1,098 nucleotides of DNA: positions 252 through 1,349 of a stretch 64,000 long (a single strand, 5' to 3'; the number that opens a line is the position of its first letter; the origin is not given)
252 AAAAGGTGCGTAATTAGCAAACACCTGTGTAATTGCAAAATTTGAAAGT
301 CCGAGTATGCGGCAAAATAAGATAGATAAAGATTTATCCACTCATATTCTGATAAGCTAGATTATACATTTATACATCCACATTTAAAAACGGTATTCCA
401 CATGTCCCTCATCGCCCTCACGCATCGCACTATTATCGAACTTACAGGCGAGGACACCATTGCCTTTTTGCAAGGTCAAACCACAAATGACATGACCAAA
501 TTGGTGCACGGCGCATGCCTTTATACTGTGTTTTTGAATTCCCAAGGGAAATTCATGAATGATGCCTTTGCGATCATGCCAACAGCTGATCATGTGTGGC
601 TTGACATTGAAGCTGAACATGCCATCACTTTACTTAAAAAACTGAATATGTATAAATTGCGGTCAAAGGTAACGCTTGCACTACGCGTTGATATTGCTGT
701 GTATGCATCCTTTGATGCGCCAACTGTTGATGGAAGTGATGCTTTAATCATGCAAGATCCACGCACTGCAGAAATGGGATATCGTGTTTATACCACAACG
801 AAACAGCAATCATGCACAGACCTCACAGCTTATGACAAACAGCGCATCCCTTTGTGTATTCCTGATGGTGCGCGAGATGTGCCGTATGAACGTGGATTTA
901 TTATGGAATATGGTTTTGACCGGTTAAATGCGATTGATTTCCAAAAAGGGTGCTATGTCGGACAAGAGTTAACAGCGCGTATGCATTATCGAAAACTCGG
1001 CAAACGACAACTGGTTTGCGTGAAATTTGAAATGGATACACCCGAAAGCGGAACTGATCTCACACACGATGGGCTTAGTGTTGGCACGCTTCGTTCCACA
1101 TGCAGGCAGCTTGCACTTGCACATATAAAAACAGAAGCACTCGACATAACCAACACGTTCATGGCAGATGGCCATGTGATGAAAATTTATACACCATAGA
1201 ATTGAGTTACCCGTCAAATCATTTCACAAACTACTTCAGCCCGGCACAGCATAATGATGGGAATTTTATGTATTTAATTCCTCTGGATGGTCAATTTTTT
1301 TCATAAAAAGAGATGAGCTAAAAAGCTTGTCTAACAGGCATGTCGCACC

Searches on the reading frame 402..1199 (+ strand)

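Call 8: search_protein_families(library=pfam, proteins=[window:402-1199:+], max_evalue=0.001)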
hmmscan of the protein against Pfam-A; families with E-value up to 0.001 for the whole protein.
window:402-1199:+ (265 aa): 2 families
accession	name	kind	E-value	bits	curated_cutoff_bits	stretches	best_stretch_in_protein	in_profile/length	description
PF01571.26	GCV_T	-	1.2e-09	38.3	25.6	1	2-80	41-119/255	Aminomethyltransferase folate-binding domain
PF25455.1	Beta-barrel_CAF17_C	-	3.2e-09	36.8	25.7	1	201-261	2-61/70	CAF17, C-terminal beta-barrel domain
